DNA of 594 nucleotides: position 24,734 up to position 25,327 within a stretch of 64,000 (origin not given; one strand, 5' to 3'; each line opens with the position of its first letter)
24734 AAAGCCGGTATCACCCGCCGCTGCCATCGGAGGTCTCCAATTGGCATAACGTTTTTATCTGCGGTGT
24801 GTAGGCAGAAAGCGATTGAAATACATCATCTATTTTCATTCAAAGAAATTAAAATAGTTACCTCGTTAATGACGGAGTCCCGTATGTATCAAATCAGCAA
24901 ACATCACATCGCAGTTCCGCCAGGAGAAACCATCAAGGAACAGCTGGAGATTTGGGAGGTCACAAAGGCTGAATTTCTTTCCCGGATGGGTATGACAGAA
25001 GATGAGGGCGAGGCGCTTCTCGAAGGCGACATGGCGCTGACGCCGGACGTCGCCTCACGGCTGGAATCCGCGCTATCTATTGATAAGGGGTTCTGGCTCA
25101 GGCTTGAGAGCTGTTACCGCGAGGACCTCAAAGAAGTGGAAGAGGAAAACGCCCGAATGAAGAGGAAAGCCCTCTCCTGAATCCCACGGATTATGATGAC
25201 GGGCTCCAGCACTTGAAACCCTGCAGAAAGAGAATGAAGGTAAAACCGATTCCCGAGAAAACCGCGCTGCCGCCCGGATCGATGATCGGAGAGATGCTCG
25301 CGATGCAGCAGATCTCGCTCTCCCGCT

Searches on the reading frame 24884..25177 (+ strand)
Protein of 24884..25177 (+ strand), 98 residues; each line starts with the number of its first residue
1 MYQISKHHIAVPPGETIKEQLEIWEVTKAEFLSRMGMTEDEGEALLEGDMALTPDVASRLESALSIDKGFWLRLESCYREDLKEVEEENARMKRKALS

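Call 13: find_encoding_contigs(protein=window:24884-25177:+, flank=6000, max_places=10)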
Protein window:24884-25177:+ (98 aa): 24 contigs read that carry it; 2 places shown.
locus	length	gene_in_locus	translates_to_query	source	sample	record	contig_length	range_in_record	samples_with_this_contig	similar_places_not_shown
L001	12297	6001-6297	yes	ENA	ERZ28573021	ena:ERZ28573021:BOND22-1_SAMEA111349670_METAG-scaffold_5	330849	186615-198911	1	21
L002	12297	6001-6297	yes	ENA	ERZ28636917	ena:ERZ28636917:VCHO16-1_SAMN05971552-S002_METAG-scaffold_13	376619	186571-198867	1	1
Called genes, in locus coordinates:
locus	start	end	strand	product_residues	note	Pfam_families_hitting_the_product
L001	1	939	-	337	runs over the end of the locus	PF00126:HTH_1, PF03466:LysR_substrate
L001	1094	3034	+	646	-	PF04205:FMN_bind, PF01946:Thi4 (faint), PF00890:FAD_binding_2, PF01266:DAO, PF03486:HI0933_like (weak), PF07992:Pyr_redox_2, PF12831:FAD_oxidored, PF00890:FAD_binding_2, +1 more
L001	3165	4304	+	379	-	PF13609:Porin_4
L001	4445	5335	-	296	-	PF00892:EamA (weak)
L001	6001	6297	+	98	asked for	-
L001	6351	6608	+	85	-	-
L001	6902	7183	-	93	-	PF05930:Phage_AlpA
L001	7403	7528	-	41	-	-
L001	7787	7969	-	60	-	-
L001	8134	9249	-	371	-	PF01545:Cation_efflux, PF16916:ZT_dimer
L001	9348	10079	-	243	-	PF00392:GntR, PF07729:FCD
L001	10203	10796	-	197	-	PF05683:Fumerase_C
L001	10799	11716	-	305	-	PF05681:Fumerase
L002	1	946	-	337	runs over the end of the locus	PF00126:HTH_1, PF03466:LysR_substrate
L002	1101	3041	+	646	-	PF04205:FMN_bind, PF01946:Thi4 (faint), PF00890:FAD_binding_2, PF01266:DAO, PF03486:HI0933_like (weak), PF07992:Pyr_redox_2, PF12831:FAD_oxidored, PF00890:FAD_binding_2, +1 more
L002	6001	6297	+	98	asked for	-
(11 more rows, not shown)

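Call 14: search_protein_families(library=pfam, proteins=[window:24884-25177:+], max_evalue=0.01)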
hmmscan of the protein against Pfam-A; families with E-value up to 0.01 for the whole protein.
window:24884-25177:+ (98 aa): 0 families

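Call 20: search_protein_families(library=ncbifam, proteins=[window:24884-25177:+], max_evalue=10)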
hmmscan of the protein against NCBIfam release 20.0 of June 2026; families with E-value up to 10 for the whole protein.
window:24884-25177:+ (98 aa): 1 family
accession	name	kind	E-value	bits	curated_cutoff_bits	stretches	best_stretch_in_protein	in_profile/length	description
TIGR02607.1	antidote_HigA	equivalog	6.6e-10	38.7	47.7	1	9-87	3-80/81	HigA family addiction module antitoxin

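Call 21: search_solved_structures(query=window:24884-25177:+, max_evalue=10)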
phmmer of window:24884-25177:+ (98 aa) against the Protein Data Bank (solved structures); distinct sequences matched with E-value up to 10: 12.
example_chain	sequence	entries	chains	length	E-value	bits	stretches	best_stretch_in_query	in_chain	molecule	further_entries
4mcx_A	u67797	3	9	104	2e-08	37.6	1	12-87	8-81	Antidote protein | Antitoxin HigA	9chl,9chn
6chv_A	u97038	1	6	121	2.7e-08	37.2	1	12-87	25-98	Antitoxin HigA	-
4mct_A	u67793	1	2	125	3.3e-08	37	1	12-87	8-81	Antidote protein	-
6cf1_A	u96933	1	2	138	3.7e-08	36.8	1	12-87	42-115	Antitoxin HigA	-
2icp_A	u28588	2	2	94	4.7e-06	30.1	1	12-85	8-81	antitoxin higa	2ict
3cec_A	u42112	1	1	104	8.8e-05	26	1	11-76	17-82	Putative antidote protein of plasmid maintenance system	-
3trb_A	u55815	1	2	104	0.00055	23.4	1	11-84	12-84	Virulence-associated protein I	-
2eby_A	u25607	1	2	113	0.056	17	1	13-91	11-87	Putative HTH-type transcriptional regulator ybaQ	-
6f8h_A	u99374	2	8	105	0.068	16.8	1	10-88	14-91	XRE family transcriptional regulator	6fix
6f8s_A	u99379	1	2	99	0.076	16.6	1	11-88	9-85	XRE family transcriptional regulator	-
8f5h_A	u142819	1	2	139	0.29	14.7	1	13-69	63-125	S2hlx_EX_19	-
1mxs_A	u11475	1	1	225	1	13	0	23-65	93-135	KDPG Aldolase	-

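Call 22: find_homologous_proteins(query=window:24884-25177:+, max_evalue=0.00001)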
Query window:24884-25177:+ (98 aa): 12 proteins with E <= 0.00001 among 12 candidates.
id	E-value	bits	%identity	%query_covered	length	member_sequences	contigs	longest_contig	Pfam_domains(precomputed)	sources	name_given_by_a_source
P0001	2.1e-56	206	100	99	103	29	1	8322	-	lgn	-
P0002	1.2e-55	203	99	100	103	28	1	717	-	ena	-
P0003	4.6e-48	179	88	100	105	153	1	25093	-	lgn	-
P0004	1.5e-46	174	88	100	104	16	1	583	-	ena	-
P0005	4.2e-45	169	85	100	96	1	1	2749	-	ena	-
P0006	3.3e-41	157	86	100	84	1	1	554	-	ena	-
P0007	5.6e-40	153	81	100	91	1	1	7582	-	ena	-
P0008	9.3e-40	152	80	100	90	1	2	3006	-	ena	-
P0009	3.2e-39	151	81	100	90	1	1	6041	-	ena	-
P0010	2.0e-32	129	90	71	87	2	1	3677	-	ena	-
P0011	1.2e-31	126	71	86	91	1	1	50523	-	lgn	-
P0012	3.5e-15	74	88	44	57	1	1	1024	-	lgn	-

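Call 23: find_encoding_contigs(protein=P0003, flank=5000, max_places=3)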
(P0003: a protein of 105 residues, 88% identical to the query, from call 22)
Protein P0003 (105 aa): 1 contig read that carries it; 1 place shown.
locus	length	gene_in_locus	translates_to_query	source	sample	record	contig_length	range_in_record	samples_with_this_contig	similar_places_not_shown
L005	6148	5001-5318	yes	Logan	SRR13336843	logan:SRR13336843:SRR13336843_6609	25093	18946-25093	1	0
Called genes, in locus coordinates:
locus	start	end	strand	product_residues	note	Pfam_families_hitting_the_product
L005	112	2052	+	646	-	PF04205:FMN_bind, PF01946:Thi4 (faint), PF00890:FAD_binding_2, PF01266:DAO, PF03486:HI0933_like (weak), PF07992:Pyr_redox_2, PF12831:FAD_oxidored, PF00890:FAD_binding_2, +1 more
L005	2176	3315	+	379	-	PF13609:Porin_4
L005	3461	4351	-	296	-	PF00892:EamA (weak)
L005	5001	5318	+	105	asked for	-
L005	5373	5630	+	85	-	-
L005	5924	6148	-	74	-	?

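Call 24: find_encoding_contigs(protein=P0011, flank=5000, max_places=3)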
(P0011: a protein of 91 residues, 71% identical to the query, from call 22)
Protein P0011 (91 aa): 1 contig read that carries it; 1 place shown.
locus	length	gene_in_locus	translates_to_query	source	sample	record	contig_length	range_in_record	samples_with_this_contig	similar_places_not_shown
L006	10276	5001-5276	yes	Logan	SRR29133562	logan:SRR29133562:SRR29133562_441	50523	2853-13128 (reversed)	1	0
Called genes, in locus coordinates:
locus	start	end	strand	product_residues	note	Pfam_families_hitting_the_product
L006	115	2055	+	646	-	PF04205:FMN_bind, PF01946:Thi4 (faint), PF00890:FAD_binding_2, PF01266:DAO, PF03486:HI0933_like (weak), PF07992:Pyr_redox_2, PF12831:FAD_oxidored, PF00890:FAD_binding_2, +1 more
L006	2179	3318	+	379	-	PF13609:Porin_4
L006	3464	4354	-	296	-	PF00892:EamA (faint)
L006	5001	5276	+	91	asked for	-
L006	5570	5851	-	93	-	PF05930:Phage_AlpA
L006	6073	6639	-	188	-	-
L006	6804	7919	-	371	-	PF01545:Cation_efflux, PF16916:ZT_dimer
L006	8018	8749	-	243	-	PF00392:GntR, PF07729:FCD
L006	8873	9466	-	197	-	PF05683:Fumerase_C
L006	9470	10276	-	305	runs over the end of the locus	PF05681:Fumerase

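Call 25: find_encoding_contigs(protein=P0007, flank=5000, max_places=3)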
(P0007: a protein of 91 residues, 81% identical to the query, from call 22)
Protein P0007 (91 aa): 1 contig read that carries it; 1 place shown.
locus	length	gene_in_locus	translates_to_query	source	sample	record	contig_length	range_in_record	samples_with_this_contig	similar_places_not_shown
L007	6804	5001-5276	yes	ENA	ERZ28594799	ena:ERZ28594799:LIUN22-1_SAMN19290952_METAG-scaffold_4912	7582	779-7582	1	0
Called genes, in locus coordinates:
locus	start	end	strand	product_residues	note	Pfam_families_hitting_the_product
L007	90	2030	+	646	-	PF04205:FMN_bind, PF01946:Thi4 (faint), PF00890:FAD_binding_2, PF01266:DAO, PF03486:HI0933_like (weak), PF07992:Pyr_redox_2, PF12831:FAD_oxidored, PF00890:FAD_binding_2, +1 more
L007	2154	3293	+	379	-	PF13609:Porin_4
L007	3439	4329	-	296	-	PF00892:EamA (weak)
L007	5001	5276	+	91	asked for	-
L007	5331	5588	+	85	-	-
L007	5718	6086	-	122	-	-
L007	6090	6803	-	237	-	?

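Call 26: find_encoding_contigs(protein=P0009, flank=5000, max_places=3)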
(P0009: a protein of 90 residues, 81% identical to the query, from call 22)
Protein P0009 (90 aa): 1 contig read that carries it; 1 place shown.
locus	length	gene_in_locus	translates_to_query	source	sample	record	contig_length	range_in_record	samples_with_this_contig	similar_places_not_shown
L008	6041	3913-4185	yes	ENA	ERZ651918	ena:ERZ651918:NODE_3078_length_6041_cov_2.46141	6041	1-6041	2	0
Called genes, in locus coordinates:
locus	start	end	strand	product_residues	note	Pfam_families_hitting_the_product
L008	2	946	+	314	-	?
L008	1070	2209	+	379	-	PF13609:Porin_4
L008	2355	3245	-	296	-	PF00892:EamA (faint)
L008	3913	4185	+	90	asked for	-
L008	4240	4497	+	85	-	-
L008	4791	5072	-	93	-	PF05930:Phage_AlpA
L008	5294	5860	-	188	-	-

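Call 36: find_homologous_proteins(query=A4, max_evalue=0.001)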
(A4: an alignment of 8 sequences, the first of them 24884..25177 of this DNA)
Query A4 (8 sequences) (98 aa, profile of the alignment): 113 proteins with E <= 0.001 among 8000 candidates.
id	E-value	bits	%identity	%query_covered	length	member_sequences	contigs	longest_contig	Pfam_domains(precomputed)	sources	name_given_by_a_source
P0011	2.0e-44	168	71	86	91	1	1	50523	-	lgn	-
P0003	1.7e-43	165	88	100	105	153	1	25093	-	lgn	-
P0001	2.6e-42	161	100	99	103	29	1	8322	-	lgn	-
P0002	6.7e-42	160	99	100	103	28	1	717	-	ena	-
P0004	1.8e-41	158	88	100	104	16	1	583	-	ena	-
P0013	4.2e-39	151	40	77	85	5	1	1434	-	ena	-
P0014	4.7e-39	150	41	77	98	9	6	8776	-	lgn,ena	-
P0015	6.5e-39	150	41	77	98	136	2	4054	-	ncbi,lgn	-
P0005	4.1e-38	147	85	100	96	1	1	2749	-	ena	-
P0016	6.6e-38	147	41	77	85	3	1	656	-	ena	-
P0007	8.9e-36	140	81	100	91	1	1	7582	-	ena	-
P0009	3.0e-35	138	81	100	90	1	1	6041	-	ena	-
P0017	1.8e-34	136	41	77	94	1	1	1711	-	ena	-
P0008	2.7e-34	135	80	100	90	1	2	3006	-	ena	-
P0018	2.3e-33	132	43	77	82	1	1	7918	-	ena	-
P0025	8.6e-21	92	54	84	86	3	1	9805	PF01381.29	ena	-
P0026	8.9e-21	92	54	83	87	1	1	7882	PF01381.29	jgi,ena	jgi:HTH-type transcriptional regulator / antitoxin HigA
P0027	9.0e-21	92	49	91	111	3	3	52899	PF01381.29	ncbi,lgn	-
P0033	9.1e-20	89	52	88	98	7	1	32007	PF01381.29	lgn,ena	-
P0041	1.6e-19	88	54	89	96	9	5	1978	PF01381.29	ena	-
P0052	1.2e-18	85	49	86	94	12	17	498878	PF01381.29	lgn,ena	-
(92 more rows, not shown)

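Call 37: find_encoding_contigs(protein=P0025, flank=3000, max_places=2)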
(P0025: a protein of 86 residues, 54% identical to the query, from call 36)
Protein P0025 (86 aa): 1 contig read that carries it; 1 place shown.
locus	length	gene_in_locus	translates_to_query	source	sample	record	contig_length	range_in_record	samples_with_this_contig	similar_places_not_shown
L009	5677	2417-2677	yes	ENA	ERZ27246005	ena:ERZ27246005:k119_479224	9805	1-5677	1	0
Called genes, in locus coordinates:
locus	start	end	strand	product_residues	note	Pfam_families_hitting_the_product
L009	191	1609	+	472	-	-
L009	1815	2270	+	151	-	-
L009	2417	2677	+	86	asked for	PF01381:HTH_3 (weak)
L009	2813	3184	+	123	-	-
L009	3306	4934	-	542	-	PF09254:FokI_cleav_dom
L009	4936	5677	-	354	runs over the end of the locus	PF00145:DNA_methylase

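Call 38: find_encoding_contigs(protein=P0027, flank=3000, max_places=2)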
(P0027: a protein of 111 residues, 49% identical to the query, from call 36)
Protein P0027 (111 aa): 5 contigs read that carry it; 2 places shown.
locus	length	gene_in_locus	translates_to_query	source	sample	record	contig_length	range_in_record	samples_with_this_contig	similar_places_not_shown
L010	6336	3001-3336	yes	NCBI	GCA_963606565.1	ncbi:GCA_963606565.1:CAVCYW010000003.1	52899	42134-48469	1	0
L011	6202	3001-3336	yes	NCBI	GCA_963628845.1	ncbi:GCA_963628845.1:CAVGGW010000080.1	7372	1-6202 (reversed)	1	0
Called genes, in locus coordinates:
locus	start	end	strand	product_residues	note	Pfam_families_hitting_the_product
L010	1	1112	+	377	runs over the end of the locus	PF01501:Glyco_transf_8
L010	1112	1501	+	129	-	PF13641:Glyco_tranf_2_3, PF00535:Glycos_transf_2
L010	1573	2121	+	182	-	-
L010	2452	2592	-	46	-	-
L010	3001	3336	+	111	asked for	PF01381:HTH_3 (weak)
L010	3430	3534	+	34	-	-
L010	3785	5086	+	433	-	PF02403:Seryl_tRNA_N, PF00587:tRNA-synt_2b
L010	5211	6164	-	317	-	PF01569:PAP2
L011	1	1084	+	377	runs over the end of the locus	PF01501:Glyco_transf_8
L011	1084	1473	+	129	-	PF13641:Glyco_tranf_2_3, PF00535:Glycos_transf_2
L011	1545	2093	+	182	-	-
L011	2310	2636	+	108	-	-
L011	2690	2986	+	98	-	-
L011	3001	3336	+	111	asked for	PF01381:HTH_3 (weak)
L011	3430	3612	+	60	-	-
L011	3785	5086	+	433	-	PF02403:Seryl_tRNA_N, PF00587:tRNA-synt_2b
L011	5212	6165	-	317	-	PF01569:PAP2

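Call 39: find_encoding_contigs(protein=P0033, flank=3000, max_places=2)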
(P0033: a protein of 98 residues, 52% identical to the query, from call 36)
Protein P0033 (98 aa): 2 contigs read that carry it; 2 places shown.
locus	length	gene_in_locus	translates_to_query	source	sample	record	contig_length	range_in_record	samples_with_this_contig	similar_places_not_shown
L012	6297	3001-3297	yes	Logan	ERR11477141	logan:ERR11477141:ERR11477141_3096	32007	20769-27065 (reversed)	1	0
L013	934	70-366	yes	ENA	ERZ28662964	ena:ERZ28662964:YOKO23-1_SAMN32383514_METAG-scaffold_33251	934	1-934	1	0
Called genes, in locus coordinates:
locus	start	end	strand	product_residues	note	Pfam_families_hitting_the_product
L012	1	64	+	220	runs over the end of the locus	PF01909:NTP_transf_2, PF18765:Polbeta, PF08780:NTase_sub_bind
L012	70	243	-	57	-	-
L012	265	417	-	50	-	-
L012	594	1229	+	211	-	PF00717:Peptidase_S24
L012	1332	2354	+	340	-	-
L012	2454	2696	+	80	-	PF12844:HTH_19 (weak), PF13560:HTH_31 (weak), PF01381:HTH_3 (weak)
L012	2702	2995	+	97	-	-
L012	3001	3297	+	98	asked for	PF01381:HTH_3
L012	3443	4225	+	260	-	PF00149:Metallophos (weak)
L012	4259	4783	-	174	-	-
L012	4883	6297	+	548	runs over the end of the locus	-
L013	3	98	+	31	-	?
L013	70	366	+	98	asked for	PF01381:HTH_3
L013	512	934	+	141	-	?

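Call 40: find_encoding_contigs(protein=P0052, flank=3000, max_places=2)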
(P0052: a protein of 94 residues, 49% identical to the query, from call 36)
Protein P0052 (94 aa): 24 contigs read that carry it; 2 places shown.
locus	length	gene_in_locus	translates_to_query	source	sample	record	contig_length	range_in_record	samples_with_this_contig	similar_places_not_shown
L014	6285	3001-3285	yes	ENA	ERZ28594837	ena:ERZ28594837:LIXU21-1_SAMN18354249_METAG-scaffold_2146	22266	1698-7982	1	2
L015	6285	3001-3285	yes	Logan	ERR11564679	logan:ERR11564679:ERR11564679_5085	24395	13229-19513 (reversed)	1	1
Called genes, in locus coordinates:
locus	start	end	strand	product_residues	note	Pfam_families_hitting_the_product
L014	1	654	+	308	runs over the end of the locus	PF00145:DNA_methylase (weak)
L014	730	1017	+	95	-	PF22253:DUF6948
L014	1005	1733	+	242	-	-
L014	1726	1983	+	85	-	-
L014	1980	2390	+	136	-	-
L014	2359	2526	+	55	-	-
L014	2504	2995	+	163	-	-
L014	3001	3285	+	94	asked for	PF01381:HTH_3 (weak)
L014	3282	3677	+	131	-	-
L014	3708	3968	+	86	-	-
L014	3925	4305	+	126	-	-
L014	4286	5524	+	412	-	PF04466:Terminase_3, PF03237:Terminase_6N (weak), PF17288:Terminase_3C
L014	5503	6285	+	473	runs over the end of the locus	PF05133:SPP1_portal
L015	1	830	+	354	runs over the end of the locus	PF00145:DNA_methylase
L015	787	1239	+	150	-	-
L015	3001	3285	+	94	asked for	PF01381:HTH_3 (weak)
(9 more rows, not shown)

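Call 54: search_dna_similar(query=window:24884-25177:+, collection=plasmids, mode=protein, max_evalue=0.00001, max_rows=10)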
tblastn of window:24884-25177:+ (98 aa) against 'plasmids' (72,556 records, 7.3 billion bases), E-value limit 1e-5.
Records with a match: 27; places in all: 27; records where one place covers at least 80% of the query: 5.
Best place of each record, by identity: <60% 27.
By first word of the organism name: Providencia 14; Paenibacillus 2; Salmonella 1; Citrobacter 1; Escherichia 1; Proteus 1; Deinococcus 1; Gloeocapsopsis 1; Cellulosimicrobium 1; Streptomyces 1; and 3 more.
By predicted mobility (MOB-suite, as given by PLSDB): conjugative 13; non-mobilizable 10; mobilizable 4.
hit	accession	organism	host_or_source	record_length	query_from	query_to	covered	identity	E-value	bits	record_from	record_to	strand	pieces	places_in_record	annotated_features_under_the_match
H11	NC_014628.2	Paenibacillus polymyxa SC2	-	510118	6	89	86%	40.5%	9e-11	63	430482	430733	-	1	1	XRE family transcriptional regulator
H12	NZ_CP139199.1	Paenibacillus polymyxa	mixed culture,soil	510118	6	89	86%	40.5%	9e-11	63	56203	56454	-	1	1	XRE family transcriptional regulator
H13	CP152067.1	Salmonella enterica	mallard duck,bacterial ...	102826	13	88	78%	39.5%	1e-6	52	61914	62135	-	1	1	HigA family addiction module antitoxin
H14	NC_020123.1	Citrobacter freundii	-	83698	13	88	78%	39.5%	1e-6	52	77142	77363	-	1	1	higA: type II toxin antitoxin system addiction module antidote protein HigA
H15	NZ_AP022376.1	Providencia rettgeri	Homo sapiens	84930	13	88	78%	39.5%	1e-6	52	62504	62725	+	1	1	higA: type II toxin antitoxin system addiction module antidote protein HigA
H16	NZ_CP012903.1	Providencia rettgeri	Homo sapiens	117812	13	88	78%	39.5%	1e-6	52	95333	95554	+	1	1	higA: type II toxin antitoxin system addiction module antidote protein HigA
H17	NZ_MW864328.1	Providencia rettgeri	-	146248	13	88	78%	39.5%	1e-6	52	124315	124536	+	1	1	higA: type II toxin antitoxin system addiction module antidote protein HigA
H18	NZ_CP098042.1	Providencia rettgeri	Homo sapiens,urine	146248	13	88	78%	39.5%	1e-6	52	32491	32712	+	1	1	higA: type II toxin antitoxin system addiction module antidote protein HigA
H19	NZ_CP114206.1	Escherichia sp. J-18004577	Homo sapiens,urine,Shandong Province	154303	13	88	78%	39.5%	1e-6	52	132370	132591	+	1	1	higA: type II toxin antitoxin system addiction module antidote protein HigA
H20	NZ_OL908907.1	Providencia rettgeri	-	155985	13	88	78%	39.5%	1e-6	52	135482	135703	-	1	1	higA: type II toxin antitoxin system addiction module antidote protein HigA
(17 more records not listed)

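Call 57: search_solved_structures(query=window:24884-25177:+, max_evalue=0.001, show_alignments=3)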
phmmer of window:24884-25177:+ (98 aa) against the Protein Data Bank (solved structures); distinct sequences matched with E-value up to 0.001: 7.
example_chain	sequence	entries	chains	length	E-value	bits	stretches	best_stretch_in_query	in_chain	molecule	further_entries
4mcx_A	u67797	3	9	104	2e-08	37.6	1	12-87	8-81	Antidote protein | Antitoxin HigA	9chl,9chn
6chv_A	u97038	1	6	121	2.7e-08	37.2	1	12-87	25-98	Antitoxin HigA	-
4mct_A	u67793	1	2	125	3.3e-08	37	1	12-87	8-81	Antidote protein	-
6cf1_A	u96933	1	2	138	3.7e-08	36.8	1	12-87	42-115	Antitoxin HigA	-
2icp_A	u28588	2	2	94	4.7e-06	30.1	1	12-85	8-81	antitoxin higa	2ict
3cec_A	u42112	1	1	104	8.8e-05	26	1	11-76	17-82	Putative antidote protein of plasmid maintenance system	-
3trb_A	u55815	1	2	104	0.00055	23.4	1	11-84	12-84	Virulence-associated protein I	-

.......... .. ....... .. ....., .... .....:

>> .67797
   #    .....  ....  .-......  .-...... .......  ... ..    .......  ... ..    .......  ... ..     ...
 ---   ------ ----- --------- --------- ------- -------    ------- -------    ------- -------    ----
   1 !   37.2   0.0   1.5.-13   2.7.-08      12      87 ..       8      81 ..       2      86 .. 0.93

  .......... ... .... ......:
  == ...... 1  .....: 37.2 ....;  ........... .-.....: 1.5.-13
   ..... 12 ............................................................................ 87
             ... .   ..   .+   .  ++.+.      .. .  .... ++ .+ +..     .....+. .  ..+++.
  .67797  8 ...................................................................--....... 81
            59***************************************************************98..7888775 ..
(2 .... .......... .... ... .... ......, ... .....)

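Call 89: find_encoding_contigs(protein=P0026, flank=2500, max_places=4)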
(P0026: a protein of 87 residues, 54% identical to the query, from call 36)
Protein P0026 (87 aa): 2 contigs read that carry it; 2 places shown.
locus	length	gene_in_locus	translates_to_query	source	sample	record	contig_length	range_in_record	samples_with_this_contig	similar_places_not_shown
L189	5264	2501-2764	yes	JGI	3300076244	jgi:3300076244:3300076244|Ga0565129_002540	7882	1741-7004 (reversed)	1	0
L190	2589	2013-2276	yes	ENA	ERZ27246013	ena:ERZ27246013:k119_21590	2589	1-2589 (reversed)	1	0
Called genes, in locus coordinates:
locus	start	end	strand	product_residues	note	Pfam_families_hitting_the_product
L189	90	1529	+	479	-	-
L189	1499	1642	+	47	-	-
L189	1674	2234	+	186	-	-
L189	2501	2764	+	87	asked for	PF01381:HTH_3 (weak)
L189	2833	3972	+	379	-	PF13651:EcoRI_methylase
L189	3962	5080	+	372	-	PF03235:GmrSD_N, PF01844:HNH, PF14279:HNH_5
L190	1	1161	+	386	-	?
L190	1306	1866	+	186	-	-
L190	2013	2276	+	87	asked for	PF01381:HTH_3 (weak)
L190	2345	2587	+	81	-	?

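Call 90: find_encoding_contigs(protein=P0041, flank=2500, max_places=5)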
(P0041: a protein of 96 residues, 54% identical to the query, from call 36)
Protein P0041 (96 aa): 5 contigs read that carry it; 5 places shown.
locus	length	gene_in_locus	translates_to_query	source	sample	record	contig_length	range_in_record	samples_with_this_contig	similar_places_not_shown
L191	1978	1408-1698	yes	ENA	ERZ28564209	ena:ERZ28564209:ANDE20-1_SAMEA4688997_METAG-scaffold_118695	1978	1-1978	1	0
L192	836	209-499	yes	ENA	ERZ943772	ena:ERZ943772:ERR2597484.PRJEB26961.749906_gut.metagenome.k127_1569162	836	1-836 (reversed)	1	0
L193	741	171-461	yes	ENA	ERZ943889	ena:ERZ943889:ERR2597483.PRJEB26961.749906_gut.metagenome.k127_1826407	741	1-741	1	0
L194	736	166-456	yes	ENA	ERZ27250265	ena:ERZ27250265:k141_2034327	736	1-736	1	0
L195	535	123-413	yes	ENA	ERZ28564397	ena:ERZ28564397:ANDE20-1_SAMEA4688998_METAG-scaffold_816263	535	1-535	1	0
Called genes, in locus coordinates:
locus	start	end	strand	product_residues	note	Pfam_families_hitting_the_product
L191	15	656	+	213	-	-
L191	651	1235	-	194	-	PF06114:Peptidase_M78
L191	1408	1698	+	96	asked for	PF01381:HTH_3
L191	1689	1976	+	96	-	?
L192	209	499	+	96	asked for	PF01381:HTH_3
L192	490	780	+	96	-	-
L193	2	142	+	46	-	?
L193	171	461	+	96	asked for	PF01381:HTH_3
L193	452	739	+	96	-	?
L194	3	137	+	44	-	?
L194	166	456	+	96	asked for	PF01381:HTH_3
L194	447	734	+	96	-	?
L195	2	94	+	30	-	?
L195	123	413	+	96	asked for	PF01381:HTH_3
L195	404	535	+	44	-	?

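Call 101: predict_structure(alignment_id=A7)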
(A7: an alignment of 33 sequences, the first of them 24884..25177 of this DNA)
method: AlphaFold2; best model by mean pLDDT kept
length: 98 residues; sequences in the alignment: 33
mean_pLDDT: 90.9   pTM: 0.77
mean pLDDT of the five models: 90.9, 89.0, 84.4, 79.5, 73.8
residues with pLDDT >= 90: 73; 70-90: 23; 50-70: 2; < 50: 0
segments of 3 or more residues with pLDDT < 50: none
pLDDT, mean of each block of 10 residues (from residue 1): 78 93 94 95 92 95 95 94 90 81
secondary structure, 60 per line:
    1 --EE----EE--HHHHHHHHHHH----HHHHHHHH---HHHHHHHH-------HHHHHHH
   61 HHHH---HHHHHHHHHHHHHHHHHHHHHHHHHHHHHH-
elements in order: H13-23 H28-35 H39-46 H54-64 H68-97
